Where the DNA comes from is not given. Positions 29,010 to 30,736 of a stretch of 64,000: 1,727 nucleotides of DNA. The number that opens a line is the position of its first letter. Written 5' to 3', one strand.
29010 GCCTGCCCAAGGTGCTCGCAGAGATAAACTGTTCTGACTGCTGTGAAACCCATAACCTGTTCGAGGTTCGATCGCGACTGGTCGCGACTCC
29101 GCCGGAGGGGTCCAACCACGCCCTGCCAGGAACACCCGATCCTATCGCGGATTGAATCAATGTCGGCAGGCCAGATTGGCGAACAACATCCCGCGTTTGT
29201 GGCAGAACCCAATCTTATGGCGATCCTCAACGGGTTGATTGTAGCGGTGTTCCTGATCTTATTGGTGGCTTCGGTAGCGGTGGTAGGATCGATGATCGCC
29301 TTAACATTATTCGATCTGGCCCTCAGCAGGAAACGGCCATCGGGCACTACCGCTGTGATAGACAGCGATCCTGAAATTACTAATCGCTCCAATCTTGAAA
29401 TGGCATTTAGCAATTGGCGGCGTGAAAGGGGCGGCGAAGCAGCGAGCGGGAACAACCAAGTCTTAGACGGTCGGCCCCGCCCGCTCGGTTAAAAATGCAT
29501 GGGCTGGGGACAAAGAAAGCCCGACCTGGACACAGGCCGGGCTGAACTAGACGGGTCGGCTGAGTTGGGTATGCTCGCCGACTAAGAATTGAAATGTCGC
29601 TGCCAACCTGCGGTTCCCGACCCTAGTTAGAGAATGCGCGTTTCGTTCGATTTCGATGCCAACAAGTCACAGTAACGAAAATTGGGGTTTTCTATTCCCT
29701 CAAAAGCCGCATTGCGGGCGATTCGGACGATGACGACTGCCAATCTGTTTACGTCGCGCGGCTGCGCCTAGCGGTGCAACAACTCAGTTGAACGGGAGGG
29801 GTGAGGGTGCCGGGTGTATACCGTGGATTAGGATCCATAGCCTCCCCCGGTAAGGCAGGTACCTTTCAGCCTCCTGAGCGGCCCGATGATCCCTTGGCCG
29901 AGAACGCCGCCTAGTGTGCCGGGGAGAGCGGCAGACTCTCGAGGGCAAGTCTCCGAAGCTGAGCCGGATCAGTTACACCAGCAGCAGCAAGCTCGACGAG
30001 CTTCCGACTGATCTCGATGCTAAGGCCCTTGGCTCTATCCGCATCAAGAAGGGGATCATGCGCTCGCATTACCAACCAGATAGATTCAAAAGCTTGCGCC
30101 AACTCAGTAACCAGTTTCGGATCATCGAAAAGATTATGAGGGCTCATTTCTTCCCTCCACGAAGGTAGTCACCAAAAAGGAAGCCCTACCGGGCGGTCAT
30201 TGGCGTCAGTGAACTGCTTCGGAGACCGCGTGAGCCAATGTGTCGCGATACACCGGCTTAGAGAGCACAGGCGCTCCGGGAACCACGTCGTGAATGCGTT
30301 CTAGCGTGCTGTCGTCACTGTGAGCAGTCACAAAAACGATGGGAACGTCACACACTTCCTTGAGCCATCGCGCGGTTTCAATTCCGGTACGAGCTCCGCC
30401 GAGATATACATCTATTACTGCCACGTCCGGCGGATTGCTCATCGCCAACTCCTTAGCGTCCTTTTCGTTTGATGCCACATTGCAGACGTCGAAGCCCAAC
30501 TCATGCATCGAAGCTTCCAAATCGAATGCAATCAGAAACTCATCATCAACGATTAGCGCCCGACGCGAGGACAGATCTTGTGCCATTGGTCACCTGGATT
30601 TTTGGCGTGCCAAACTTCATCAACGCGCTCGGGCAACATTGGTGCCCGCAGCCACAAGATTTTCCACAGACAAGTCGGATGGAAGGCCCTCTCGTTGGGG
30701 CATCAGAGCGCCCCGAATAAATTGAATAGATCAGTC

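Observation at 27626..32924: Six-copy family of G-arm / inner-hairpin / C-arm elements confined to the island: unclassified structured RNA or novel repeat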

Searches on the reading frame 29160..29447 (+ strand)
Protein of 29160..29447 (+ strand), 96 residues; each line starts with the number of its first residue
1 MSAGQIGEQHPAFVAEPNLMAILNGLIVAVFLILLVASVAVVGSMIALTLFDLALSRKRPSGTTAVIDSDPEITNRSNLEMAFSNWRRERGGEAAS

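Call 62: search_protein_families(library=pfam, proteins=[window:29160-29447:+], max_evalue=1)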
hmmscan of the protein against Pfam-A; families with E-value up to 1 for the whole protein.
window:29160-29447:+ (96 aa): 1 family
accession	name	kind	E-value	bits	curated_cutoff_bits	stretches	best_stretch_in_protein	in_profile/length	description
PF17870.6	Insulin_TMD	-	0.84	10.2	33.4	0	16-38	10-33/47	Insulin receptor trans-membrane segment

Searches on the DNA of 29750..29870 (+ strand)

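Call 79: search_dna_similar(query=window:29750-29870:+, collection=plasmids, mode=distant, max_evalue=0.01, max_rows=10)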
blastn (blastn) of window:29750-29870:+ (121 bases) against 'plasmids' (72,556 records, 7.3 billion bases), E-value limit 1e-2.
No match.

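Call 80: search_dna_similar(query=window:29750-29870:+, collection=phages, mode=distant, max_evalue=0.01, max_rows=10)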
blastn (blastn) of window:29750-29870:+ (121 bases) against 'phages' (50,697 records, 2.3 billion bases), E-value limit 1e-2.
No match.
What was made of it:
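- Tried and rejected: B has no match in PLSDB plasmids or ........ phages (calls 79, 80).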

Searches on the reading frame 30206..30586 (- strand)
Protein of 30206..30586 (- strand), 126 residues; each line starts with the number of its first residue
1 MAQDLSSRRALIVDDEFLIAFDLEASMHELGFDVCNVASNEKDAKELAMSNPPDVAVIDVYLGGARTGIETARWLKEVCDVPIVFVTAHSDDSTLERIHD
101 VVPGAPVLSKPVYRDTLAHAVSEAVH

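Call 11: search_protein_families(library=pfam, proteins=[window:30206-30586:-], max_evalue=0.01)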
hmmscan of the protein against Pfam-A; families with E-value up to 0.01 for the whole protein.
window:30206-30586:- (126 aa): 1 family
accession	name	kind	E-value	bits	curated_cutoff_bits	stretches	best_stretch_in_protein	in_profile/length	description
PF00072.30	Response_reg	-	1.9e-15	57.4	30.2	1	11-121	2-110/111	Response regulator receiver domain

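Call 31: find_encoding_contigs(protein=window:30206-30586:-, flank=10000, max_places=10)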
Protein window:30206-30586:- (126 aa): 23 contigs read that carry it; 10 places shown.
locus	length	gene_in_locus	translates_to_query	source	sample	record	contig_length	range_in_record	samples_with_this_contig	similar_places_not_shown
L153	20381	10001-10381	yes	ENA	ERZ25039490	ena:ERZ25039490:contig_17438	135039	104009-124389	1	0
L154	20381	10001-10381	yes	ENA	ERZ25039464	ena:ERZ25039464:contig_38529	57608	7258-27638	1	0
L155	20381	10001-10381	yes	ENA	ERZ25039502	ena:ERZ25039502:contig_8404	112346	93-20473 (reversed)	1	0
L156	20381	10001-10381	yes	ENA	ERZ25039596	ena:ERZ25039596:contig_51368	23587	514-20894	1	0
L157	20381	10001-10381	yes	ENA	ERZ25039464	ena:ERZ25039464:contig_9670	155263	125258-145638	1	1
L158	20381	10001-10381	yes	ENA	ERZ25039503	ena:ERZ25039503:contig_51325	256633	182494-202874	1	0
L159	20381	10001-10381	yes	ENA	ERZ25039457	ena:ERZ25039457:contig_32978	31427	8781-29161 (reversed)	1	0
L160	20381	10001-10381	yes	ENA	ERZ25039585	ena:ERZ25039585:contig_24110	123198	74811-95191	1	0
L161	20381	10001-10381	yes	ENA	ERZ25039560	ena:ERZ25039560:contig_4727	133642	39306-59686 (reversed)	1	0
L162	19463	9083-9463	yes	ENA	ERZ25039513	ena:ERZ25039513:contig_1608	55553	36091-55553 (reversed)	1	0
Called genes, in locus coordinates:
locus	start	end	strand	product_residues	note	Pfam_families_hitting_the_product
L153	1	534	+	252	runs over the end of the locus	-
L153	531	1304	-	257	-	PF01728:FtsJ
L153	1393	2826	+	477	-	PF06609:TRI12 (weak), PF07690:MFS_1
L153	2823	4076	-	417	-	PF02541:Ppx-GppA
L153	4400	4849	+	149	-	-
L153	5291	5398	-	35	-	-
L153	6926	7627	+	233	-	-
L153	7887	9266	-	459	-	PF01569:PAP2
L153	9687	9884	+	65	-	-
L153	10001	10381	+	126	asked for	PF00072:Response_reg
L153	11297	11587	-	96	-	-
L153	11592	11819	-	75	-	-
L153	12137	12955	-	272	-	PF13103:TonB_2, PF03544:TonB_C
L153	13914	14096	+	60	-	-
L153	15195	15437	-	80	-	-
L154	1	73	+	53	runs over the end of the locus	-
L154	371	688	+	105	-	PF02586:SRAP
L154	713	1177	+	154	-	-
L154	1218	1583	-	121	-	PF05239:PRC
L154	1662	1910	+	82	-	PF04193:PQ-loop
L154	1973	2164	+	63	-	-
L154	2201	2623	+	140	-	-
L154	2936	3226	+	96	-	-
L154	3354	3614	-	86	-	-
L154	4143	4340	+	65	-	-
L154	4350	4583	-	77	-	-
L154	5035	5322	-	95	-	-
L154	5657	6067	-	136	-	PF03795:YCII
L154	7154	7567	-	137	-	-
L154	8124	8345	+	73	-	-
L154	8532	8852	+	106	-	-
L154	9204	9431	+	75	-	-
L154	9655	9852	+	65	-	-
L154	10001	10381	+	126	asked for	PF00072:Response_reg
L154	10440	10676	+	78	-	-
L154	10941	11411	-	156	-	-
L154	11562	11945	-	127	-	-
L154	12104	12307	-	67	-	-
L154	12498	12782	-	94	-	-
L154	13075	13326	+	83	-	PF05656:DUF805 (weak)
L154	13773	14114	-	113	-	-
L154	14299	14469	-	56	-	-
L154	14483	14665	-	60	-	-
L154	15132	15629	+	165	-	PF13628:DUF4142, PF03713:DUF305 (faint)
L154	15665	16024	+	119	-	-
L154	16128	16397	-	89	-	PF03083:MtN3_slv, PF04193:PQ-loop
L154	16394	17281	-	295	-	PF12710:HAD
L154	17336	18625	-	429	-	PF13434:Lys_Orn_oxgnase, PF13454:NAD_binding_9 (faint)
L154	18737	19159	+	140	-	PF00293:NUDIX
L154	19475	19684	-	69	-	-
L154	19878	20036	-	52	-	-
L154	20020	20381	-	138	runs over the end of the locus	PF00239:Resolvase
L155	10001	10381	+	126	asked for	PF00072:Response_reg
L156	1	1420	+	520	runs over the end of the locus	PF02776:TPP_enzyme_N, PF02775:TPP_enzyme_C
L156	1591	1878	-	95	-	-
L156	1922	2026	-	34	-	-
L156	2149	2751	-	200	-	PF02798:GST_N (weak), PF13417:GST_N_3 (weak), PF13409:GST_N_2, PF00043:GST_C, PF14497:GST_C_3, PF13410:GST_C_2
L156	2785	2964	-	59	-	-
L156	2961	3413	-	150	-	-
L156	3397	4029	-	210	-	PF00589:Phage_integrase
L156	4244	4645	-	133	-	-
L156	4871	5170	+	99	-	-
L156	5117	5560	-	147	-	-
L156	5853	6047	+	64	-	-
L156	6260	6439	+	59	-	-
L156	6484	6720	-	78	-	-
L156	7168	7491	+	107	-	-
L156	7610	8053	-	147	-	-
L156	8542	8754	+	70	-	-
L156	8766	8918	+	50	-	-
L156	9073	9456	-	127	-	-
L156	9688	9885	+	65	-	-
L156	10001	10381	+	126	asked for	PF00072:Response_reg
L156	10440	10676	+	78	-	-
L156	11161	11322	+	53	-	-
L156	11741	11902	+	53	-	-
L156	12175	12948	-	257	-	PF06776:IalB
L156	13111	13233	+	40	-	-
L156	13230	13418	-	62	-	-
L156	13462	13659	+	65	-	-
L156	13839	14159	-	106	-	-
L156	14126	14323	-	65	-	PF00839:Cys_rich_FGFR (weak)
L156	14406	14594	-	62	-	-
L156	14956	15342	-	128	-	-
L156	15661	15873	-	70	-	-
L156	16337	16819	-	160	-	-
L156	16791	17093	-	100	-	-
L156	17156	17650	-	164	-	-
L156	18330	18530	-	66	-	-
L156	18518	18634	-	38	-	-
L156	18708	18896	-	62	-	-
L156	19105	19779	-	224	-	PF00702:Hydrolase (weak), PF00239:Resolvase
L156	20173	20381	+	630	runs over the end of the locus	PF00211:Guanylate_cyc, PF13431:TPR_17 (faint), PF14559:TPR_19 (faint), PF13424:TPR_12 (faint), PF13428:TPR_14 (faint), PF21033:RMD1-3 (faint), PF23914:TPR_CcmH_CycH (weak), PF13432:TPR_16 (weak), +4 more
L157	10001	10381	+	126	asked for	PF00072:Response_reg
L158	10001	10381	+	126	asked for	PF00072:Response_reg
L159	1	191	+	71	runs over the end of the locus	-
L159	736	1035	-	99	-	-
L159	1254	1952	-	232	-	-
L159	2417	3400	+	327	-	PF01068:DNA_ligase_A_M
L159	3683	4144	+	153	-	-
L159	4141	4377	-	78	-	-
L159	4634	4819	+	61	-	-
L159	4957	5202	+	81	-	-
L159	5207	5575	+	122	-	-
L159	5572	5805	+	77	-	-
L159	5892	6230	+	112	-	PF00893:Multi_Drug_Res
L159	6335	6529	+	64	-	-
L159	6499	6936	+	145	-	-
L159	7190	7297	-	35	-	-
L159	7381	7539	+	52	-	-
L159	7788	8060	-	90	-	-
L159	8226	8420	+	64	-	PF00839:Cys_rich_FGFR (weak)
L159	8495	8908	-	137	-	-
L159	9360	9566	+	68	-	-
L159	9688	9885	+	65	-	-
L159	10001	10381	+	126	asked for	PF00072:Response_reg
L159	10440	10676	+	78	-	-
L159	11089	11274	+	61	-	-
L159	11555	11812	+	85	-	-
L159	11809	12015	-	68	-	-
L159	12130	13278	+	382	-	PF13439:Glyco_transf_4, PF13579:Glyco_trans_4_4 (weak), PF00534:Glycos_transf_1, PF13692:Glyco_trans_1_4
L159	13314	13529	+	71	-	PF08282:Hydrolase_3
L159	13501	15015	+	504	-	PF08282:Hydrolase_3, PF01935:DUF87 (weak)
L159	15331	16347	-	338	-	PF07690:MFS_1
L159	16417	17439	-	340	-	PF03631:Virul_fac_BrkB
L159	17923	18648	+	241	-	PF00175:NAD_binding_1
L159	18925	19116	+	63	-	-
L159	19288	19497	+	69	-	-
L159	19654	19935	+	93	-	PF14026:SCO4226-like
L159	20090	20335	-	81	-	-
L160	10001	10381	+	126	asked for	PF00072:Response_reg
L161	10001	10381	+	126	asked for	PF00072:Response_reg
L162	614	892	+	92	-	-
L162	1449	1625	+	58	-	PF14710:Nitr_red_alph_N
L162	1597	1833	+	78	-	-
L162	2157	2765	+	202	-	PF00384:Molybdopterin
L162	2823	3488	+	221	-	PF00384:Molybdopterin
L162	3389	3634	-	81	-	-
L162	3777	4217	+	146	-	PF00384:Molybdopterin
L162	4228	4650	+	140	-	PF28599:NarG_dom_V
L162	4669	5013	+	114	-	PF01568:Molydop_binding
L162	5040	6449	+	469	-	PF13237:Fer4_10, PF13247:Fer4_11, PF12838:Fer4_7 (weak), PF14711:Nitr_red_bet_C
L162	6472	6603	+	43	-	-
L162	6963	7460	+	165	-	-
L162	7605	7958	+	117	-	-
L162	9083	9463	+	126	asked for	PF00072:Response_reg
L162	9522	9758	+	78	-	-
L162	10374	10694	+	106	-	-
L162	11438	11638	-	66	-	-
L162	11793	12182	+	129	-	-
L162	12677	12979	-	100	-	PF17201:Cache_3-Cache_2, PF17202:sCache_3_3, PF17203:sCache_3_2 (weak)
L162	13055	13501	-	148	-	-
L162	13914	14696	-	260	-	PF03472:Autoind_bind, PF00196:GerE, PF08281:Sigma70_r4_2 (weak)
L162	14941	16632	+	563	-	PF05231:MASE1, PF13185:GAF_2 (weak)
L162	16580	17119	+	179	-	PF00196:GerE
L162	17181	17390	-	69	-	-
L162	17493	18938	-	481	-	-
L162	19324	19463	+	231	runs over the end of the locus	PF01988:VIT1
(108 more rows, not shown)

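Call 44: search_protein_families(library=ncbifam, proteins=[L156:3397-4029:-, L156:2961-3413:-, L156:19105-19779:-], max_evalue=0.01)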
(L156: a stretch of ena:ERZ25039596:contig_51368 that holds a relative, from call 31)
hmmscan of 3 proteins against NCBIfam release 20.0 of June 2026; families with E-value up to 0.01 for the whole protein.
L156:3397-4029:- (210 aa): 5 families
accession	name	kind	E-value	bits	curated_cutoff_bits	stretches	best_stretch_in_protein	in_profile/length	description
NF040815.2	recomb_XerA_Arch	equivalog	1.9e-07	30.9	220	1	52-194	87-224/263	site-specific tyrosine recombinase/integron integrase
NF007371.0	PRK09871.1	subfamily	0.0012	18.4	222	1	58-118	3-62/198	tyrosine-type DNA invertase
NF001399.0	PRK00283.1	subfamily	0.0052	16.1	279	0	21-125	71-177/300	tyrosine recombinase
NF007370.0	PRK09870.1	subfamily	0.0073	16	221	0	60-117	11-67/200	tyrosine-type DNA invertase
TIGR02225.1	recomb_XerD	equivalog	0.0085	15.4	329.6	0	22-191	62-241/290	site-specific tyrosine recombinase XerD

L156:2961-3413:- (150 aa): 0 families

L156:19105-19779:- (224 aa): 5 families
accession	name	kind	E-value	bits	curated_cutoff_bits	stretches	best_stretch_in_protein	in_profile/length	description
NF047343.1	SCCmet_CcrB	equivalog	2.6e-08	33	900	1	9-169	10-164/542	cassette chromosome recombinase CcrB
NF033518.0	transpos_IS607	equivalog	2.4e-06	27.2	110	1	7-91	55-132/187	IS607 family transposase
NF009949.0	PRK13413.1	equivalog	8e-05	22.4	272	1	19-95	7-79/203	master DNA invertase Mpi family serine-type recombinase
NF041201.1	recomb_XisF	equivalog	0.00011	21.2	375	1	9-159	2-140/465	fdxN element excision recombinase XisF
NF049883.1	resolv_YneB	equivalog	0.00064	19.2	175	1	8-113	2-101/211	YneB family resolvase-like protein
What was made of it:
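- Generic tyrosine and serine recombinases sit at island edges (calls 11, 31, 44).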
